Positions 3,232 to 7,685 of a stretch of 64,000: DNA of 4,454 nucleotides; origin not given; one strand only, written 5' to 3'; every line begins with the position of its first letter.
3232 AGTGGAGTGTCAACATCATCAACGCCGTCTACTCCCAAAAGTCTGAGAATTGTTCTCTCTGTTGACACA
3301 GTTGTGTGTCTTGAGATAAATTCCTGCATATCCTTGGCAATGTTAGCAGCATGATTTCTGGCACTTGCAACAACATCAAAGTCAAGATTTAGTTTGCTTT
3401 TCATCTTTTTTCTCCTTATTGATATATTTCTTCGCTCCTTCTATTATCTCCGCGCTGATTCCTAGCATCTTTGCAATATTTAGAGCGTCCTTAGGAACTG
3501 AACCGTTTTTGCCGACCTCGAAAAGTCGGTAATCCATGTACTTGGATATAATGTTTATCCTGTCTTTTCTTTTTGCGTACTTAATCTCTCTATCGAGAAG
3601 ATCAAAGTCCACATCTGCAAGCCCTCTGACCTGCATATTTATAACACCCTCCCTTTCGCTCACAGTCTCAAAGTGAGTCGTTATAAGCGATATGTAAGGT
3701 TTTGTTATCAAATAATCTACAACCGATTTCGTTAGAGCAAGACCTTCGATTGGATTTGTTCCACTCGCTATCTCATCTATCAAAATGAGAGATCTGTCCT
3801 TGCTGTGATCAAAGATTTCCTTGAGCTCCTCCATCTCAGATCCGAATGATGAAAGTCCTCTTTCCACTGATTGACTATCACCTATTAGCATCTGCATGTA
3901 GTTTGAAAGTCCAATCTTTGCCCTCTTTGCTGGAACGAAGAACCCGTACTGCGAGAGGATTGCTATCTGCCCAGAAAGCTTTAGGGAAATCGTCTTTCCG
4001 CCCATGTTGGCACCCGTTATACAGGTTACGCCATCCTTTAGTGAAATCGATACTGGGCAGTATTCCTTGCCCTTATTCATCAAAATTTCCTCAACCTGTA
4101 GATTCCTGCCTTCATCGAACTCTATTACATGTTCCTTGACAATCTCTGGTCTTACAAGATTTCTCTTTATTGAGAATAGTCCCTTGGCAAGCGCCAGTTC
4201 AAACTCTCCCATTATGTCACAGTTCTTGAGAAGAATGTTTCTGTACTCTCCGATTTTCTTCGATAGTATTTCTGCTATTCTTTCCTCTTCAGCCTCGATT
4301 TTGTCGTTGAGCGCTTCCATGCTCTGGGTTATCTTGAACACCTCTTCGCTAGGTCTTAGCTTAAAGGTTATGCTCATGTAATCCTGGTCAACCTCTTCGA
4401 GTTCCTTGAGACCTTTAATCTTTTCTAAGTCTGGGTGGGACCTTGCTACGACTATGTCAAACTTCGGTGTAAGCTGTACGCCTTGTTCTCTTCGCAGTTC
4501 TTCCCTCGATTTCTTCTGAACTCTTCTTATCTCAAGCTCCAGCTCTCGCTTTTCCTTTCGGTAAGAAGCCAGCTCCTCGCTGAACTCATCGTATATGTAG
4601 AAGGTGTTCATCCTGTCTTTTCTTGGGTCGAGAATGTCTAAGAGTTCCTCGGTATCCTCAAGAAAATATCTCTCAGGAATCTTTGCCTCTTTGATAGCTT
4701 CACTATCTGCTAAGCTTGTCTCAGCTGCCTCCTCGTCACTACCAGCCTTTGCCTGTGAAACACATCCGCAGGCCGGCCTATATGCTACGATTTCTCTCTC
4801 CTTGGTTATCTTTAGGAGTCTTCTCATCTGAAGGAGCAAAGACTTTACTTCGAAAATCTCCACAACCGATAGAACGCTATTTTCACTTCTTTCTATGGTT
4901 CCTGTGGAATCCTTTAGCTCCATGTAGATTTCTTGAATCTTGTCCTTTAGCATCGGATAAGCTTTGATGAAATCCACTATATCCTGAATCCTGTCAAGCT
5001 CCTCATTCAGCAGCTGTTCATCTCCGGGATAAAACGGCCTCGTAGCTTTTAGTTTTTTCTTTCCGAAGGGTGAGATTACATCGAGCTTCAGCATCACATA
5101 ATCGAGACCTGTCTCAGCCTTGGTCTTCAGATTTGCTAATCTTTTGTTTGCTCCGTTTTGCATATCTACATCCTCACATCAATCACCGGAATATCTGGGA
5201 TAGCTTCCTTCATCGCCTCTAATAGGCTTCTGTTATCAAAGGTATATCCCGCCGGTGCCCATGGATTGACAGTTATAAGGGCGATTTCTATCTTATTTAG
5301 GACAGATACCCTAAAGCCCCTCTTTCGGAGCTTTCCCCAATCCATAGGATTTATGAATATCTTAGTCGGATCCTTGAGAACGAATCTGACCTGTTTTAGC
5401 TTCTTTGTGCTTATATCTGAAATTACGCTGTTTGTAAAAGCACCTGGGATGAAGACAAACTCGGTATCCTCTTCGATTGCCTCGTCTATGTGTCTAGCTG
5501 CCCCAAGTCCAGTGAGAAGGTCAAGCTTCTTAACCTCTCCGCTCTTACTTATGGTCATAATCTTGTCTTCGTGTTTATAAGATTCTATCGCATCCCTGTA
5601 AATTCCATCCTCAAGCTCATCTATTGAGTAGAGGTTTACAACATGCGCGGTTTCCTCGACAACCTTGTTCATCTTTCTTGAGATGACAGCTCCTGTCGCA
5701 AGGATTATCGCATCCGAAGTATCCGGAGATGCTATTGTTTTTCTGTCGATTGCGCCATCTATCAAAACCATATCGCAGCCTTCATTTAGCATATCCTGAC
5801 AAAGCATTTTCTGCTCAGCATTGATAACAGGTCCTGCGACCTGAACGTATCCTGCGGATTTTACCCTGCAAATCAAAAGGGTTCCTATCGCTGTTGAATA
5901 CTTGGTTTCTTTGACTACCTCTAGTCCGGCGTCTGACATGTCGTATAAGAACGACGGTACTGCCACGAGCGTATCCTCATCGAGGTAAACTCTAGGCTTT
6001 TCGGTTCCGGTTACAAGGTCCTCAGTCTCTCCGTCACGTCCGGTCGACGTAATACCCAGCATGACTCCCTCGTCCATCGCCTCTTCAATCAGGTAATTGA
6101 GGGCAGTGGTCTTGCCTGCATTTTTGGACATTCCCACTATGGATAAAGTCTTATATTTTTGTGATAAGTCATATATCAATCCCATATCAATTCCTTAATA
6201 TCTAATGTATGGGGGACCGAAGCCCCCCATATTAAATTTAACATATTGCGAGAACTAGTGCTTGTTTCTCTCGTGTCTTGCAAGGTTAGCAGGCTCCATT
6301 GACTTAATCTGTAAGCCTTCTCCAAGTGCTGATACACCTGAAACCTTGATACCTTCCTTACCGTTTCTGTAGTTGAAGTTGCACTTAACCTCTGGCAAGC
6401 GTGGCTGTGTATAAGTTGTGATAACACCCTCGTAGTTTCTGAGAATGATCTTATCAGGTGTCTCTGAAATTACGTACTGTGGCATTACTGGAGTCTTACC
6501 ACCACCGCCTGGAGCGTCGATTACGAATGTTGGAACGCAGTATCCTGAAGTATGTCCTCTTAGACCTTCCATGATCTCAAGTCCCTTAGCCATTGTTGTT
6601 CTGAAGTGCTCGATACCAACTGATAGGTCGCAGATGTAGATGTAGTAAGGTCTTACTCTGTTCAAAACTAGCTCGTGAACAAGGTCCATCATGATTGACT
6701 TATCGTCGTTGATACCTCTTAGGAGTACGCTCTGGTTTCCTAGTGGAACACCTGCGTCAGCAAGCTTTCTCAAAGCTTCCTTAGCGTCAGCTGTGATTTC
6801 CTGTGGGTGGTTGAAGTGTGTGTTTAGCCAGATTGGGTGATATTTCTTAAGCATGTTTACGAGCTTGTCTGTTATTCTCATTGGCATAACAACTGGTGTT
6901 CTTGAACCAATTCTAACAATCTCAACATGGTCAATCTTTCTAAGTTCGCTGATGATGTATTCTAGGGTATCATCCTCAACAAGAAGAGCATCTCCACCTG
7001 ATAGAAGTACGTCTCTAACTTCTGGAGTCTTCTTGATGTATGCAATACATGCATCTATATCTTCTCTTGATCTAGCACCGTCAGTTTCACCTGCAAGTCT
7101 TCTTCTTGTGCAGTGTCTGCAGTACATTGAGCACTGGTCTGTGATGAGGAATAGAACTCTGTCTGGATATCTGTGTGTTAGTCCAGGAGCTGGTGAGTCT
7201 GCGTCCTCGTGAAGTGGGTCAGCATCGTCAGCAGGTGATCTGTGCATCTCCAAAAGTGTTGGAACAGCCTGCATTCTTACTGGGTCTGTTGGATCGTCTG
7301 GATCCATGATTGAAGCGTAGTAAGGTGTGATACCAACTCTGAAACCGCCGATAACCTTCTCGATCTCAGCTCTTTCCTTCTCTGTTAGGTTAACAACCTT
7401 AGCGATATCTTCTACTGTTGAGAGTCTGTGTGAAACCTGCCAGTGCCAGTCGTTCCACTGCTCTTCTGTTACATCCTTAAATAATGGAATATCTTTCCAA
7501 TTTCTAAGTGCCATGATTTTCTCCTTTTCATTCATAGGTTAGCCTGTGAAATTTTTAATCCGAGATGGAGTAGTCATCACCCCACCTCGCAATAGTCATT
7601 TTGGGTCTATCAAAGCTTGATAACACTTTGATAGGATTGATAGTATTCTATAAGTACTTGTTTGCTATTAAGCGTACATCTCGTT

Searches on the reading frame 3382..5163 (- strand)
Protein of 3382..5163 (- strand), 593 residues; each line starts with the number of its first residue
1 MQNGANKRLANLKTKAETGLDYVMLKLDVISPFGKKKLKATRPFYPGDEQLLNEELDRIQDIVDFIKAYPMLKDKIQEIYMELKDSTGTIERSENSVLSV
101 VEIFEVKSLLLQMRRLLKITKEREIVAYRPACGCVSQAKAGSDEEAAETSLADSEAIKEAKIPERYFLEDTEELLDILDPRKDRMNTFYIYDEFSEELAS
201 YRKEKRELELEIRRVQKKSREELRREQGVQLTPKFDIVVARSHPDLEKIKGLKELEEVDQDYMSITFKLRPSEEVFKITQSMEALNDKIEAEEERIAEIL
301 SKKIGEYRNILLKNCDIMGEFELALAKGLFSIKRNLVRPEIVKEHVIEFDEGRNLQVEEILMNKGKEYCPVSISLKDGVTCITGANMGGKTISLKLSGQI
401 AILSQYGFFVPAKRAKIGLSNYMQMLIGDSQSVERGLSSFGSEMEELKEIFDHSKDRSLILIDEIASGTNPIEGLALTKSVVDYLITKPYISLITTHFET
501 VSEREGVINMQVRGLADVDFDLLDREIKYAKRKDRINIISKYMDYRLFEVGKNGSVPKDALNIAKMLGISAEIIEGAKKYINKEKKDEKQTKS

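Call 7: search_protein_families(library=pfam, proteins=[window:3382-5163:-], max_evalue=0.01)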
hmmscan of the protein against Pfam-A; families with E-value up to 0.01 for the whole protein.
window:3382-5163:- (593 aa): 1 family
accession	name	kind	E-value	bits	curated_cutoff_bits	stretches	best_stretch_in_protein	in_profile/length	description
PF00488.27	MutS_V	-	3.9e-30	105.7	30.2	1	381-511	2-133/188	MutS domain V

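Call 46: search_protein_families(library=ncbifam, proteins=[window:3382-5163:-], max_evalue=0.001)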
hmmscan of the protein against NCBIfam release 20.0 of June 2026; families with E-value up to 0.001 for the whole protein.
window:3382-5163:- (593 aa): 4 families
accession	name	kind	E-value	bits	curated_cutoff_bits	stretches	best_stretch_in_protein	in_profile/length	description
NF052383.1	ATPase_KamC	equivalog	1.3e-163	545.4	300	2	159-581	106-508/508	lysine 5,6-aminomutase reactivase ATPase KamC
TIGR01069.2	mutS2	equivalog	1.3e-58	199.1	400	1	81-508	44-463/790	endonuclease MutS2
NF003810.1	PRK05399.1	equivalog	2e-39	135.9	480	1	274-503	498-730/793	DNA mismatch repair protein MutS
TIGR01070.1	mutS1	equivalog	2.7e-34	118.6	641.7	1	273-501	489-717/840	DNA mismatch repair protein MutS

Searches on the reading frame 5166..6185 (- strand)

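Call 7: search_protein_families(library=pfam, proteins=[window:5166-6185:-], max_evalue=0.01)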
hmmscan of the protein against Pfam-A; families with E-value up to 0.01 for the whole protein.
window:5166-6185:- (339 aa): 0 families

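Call 8: search_protein_families(library=ncbifam, proteins=[window:5166-6185:-], max_evalue=0.01)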
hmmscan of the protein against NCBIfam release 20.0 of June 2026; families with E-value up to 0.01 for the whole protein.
window:5166-6185:- (339 aa): 1 family
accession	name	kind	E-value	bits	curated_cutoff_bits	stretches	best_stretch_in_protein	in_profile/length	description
NF052386.1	reactivase_KamB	equivalog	1.5e-117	392.3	210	1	14-337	1-326/326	lysine 5,6-aminomutase reactivase subunit KamB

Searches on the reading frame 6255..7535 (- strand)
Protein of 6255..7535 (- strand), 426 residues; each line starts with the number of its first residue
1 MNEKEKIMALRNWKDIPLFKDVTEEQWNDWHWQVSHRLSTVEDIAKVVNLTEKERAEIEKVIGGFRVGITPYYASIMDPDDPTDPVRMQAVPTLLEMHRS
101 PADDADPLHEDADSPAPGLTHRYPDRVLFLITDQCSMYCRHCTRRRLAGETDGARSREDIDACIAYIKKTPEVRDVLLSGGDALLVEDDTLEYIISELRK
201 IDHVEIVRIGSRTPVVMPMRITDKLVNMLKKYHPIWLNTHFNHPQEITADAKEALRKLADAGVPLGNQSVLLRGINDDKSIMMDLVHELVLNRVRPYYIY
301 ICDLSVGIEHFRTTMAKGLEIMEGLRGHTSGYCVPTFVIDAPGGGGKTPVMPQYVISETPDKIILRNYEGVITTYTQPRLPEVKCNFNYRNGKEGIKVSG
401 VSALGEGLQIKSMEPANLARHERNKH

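Call 7: search_protein_families(library=pfam, proteins=[window:6255-7535:-], max_evalue=0.01)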
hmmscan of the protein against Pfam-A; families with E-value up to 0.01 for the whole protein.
window:6255-7535:- (426 aa): 3 families
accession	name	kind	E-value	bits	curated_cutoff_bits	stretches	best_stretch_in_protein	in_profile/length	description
PF12544.13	LAM_C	-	2.4e-32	112.2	26.7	1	322-425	1-108/127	Lysine-2,3-aminomutase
PF04055.27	Radical_SAM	-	1.5e-12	48.4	29.5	1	131-279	3-158/166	Radical SAM superfamily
PF13353.11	Fer4_12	-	0.00069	20.4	22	1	129-200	9-79/137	4Fe-4S single cluster domain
